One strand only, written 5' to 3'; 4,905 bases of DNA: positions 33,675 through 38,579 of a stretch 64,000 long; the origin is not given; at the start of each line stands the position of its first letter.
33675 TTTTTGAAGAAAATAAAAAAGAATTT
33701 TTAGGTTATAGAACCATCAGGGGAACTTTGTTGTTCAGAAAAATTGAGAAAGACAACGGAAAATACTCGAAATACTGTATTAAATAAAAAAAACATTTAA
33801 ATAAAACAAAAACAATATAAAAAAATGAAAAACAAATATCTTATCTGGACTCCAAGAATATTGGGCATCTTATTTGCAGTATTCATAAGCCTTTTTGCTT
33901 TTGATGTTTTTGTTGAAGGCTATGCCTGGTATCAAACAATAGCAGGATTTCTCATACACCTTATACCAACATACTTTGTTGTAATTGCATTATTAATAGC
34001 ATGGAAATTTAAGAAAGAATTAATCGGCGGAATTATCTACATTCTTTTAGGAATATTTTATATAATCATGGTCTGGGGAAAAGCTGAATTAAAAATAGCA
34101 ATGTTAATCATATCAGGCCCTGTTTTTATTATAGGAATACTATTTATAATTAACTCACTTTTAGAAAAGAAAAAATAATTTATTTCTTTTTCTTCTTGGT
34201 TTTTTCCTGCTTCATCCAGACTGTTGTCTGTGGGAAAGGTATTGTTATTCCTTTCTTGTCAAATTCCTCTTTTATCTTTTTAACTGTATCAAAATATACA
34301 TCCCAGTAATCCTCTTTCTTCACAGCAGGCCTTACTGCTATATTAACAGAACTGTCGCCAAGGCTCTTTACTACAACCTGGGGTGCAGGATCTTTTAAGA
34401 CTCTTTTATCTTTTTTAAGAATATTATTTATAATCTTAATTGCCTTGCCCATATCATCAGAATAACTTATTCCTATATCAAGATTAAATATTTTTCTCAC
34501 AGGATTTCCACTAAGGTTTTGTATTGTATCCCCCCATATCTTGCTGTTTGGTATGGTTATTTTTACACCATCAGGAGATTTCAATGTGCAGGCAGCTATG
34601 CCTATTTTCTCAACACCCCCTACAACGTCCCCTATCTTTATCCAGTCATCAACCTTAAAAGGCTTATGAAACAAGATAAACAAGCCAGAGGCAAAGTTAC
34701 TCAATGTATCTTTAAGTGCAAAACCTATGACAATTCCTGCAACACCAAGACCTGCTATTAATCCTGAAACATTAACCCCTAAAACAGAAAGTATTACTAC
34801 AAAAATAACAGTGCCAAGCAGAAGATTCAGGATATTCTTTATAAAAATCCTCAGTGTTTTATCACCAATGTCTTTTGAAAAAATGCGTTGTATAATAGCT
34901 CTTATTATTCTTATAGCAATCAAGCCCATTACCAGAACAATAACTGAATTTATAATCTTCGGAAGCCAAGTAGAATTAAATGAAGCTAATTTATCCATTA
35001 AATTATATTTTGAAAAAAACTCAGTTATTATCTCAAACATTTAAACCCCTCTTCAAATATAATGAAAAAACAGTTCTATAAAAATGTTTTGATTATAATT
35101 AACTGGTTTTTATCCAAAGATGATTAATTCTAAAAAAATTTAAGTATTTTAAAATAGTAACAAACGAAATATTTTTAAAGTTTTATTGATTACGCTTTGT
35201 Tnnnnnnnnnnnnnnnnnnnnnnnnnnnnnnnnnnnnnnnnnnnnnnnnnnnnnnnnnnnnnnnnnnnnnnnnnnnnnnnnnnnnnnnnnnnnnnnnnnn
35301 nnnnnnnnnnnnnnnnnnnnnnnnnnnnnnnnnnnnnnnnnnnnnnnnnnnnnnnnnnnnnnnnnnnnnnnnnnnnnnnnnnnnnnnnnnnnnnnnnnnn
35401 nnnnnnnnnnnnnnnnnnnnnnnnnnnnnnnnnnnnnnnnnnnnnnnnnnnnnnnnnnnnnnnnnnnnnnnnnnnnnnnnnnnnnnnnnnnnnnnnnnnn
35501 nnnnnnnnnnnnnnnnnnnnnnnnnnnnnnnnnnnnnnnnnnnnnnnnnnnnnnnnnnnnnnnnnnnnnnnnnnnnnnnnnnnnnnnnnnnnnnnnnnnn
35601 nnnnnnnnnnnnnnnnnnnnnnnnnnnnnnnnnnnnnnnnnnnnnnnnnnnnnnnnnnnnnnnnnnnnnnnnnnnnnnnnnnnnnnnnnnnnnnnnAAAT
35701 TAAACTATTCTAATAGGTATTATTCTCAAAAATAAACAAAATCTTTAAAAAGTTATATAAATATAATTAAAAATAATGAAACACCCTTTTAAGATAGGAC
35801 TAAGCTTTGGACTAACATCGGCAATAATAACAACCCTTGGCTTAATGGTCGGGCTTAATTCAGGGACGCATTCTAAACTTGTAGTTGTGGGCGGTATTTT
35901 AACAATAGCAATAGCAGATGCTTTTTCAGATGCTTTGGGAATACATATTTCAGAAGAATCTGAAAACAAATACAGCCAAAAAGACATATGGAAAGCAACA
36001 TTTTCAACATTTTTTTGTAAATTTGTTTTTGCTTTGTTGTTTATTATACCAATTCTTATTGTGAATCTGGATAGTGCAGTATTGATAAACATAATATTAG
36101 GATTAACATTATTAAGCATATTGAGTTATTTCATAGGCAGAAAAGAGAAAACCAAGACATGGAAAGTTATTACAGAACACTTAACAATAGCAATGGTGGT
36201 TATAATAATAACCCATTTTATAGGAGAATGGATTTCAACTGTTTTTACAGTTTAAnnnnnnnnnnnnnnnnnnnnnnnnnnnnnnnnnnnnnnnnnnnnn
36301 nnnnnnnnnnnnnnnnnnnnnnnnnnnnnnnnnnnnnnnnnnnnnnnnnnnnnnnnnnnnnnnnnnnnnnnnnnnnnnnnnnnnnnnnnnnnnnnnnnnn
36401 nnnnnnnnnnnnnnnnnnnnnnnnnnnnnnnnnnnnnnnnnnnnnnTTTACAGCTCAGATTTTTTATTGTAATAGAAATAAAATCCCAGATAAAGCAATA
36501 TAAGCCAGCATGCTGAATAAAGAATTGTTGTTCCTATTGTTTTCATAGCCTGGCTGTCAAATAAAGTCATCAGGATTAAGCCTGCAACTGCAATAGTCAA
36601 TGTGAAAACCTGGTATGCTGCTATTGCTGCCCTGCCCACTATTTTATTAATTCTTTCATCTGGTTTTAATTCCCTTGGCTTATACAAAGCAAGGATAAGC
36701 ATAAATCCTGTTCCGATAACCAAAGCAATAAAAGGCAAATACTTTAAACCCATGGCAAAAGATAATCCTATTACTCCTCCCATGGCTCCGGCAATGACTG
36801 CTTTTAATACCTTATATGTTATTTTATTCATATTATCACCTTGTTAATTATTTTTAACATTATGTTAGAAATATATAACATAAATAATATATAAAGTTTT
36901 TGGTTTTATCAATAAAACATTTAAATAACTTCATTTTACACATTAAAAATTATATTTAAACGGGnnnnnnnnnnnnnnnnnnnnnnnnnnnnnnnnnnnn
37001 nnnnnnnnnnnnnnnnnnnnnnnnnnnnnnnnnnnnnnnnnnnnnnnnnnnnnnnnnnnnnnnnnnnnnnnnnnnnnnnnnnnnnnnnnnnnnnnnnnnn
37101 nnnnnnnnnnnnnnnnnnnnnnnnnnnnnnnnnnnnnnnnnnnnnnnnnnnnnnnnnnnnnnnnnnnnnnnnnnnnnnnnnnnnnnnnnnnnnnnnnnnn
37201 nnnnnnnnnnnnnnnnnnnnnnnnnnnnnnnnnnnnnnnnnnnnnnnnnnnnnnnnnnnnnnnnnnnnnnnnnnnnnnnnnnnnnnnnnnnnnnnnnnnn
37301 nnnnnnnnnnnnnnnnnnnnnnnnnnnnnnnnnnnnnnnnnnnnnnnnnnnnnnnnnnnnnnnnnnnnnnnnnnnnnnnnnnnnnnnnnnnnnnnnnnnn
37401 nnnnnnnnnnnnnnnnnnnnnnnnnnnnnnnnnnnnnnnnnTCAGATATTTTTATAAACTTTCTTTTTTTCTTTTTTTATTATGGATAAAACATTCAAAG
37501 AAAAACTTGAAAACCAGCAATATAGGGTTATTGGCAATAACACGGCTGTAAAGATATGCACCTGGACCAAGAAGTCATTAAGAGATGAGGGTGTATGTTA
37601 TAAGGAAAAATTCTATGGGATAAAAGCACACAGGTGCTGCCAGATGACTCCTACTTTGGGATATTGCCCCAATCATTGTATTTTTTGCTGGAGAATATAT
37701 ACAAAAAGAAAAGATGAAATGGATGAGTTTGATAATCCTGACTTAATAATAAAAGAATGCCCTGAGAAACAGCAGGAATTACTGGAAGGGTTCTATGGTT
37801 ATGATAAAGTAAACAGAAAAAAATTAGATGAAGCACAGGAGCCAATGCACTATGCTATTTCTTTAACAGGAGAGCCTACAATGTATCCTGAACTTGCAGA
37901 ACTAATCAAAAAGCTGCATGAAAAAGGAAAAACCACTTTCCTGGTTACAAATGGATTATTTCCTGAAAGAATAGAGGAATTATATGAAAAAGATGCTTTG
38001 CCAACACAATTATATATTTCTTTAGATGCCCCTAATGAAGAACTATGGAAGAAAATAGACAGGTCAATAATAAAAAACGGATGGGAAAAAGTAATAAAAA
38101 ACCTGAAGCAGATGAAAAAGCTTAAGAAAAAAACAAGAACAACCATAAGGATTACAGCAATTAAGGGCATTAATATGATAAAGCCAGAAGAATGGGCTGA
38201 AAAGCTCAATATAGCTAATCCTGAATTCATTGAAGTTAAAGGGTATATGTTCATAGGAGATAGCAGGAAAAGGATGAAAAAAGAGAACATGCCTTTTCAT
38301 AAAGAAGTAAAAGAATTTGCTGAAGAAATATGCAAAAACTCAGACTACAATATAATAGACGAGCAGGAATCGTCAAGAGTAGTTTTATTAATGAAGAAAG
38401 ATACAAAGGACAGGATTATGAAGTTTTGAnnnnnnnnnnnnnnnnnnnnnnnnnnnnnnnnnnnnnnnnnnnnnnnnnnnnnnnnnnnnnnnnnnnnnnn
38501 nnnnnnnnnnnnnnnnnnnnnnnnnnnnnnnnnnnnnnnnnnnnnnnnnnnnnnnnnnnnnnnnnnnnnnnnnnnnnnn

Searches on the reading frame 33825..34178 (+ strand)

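Call 44: search_protein_families(library=pfam, max_evalue=0.001, proteins=[window:33825-34178:+])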
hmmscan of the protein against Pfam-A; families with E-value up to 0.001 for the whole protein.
window:33825-34178:+ (117 aa): 1 family
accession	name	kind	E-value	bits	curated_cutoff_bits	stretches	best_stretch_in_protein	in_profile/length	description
PF24709.1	DUF7670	-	2.7e-31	108.8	29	1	3-116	5-115/118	Domain of unknown function (DUF7670)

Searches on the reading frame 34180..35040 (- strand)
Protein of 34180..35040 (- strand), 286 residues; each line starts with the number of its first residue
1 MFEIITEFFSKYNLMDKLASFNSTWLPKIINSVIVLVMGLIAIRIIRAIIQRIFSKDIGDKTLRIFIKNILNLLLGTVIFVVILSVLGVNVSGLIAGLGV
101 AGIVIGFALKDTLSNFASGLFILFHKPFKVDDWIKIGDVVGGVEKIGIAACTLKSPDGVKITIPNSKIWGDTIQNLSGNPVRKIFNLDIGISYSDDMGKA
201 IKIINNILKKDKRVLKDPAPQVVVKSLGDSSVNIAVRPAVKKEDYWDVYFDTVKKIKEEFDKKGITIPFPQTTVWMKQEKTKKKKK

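Call 65: search_protein_families(library=pfam, max_evalue=0.0001, proteins=[window:34180-35040:-])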
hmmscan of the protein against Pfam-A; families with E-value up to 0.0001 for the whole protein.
window:34180-35040:- (286 aa): 3 families
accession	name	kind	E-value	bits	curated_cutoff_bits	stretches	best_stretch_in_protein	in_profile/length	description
PF00924.24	MS_channel_2nd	-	4.1e-24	84.9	20.2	1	111-177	1-67/68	Mechanosensitive ion channel, beta-domain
PF21082.3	MS_channel_3rd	-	1.1e-18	67.8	21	1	186-267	2-88/88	Mechanosensitive ion channel MscS, C-terminal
PF21088.3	MS_channel_1st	-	3.6e-09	36.9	23.1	1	69-110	1-42/42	Mechanosensitive ion channel, transmembrane helices 2/3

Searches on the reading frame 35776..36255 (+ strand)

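Call 45: search_protein_families(library=pfam, max_evalue=0.001, proteins=[window:35776-36255:+])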
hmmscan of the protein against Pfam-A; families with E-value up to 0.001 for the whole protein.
window:35776-36255:+ (159 aa): 1 family
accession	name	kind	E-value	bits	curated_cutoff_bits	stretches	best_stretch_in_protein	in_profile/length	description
PF01988.24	VIT1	-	3.1e-11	43.9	28.1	2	11-70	6-66/214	VIT family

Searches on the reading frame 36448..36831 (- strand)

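Call 45: search_protein_families(library=pfam, max_evalue=0.001, proteins=[window:36448-36831:-])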
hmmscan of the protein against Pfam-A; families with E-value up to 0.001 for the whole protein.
window:36448-36831:- (127 aa): 2 families
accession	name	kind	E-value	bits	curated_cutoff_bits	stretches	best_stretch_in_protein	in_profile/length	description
PF09946.14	DUF2178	-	5.3e-12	46.2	22.8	1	12-114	2-104/104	Predicted membrane protein (DUF2178)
PF12676.12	DUF3796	-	0.00054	20.8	24.8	1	42-112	32-104/120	Protein of unknown function (DUF3796)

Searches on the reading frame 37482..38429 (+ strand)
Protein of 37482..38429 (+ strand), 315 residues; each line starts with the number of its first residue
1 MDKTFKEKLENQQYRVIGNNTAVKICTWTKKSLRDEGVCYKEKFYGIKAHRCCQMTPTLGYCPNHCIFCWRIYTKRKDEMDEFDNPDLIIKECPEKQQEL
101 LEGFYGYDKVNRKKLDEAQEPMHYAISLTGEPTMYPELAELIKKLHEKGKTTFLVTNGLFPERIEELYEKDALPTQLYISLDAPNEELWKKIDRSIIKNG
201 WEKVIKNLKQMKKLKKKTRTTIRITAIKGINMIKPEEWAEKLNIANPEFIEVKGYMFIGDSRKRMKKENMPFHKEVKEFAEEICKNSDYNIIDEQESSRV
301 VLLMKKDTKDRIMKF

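Call 65: search_protein_families(library=pfam, max_evalue=0.0001, proteins=[window:37482-38429:+])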
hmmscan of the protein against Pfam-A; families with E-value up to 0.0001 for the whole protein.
window:37482-38429:+ (315 aa): 2 families
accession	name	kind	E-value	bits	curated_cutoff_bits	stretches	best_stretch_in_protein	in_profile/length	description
PF08608.17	Wyosine_form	-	4.8e-24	84.8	22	1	245-304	2-62/63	Wyosine base formation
PF04055.27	Radical_SAM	-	4.5e-19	69.6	29.5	1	60-241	5-165/166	Radical SAM superfamily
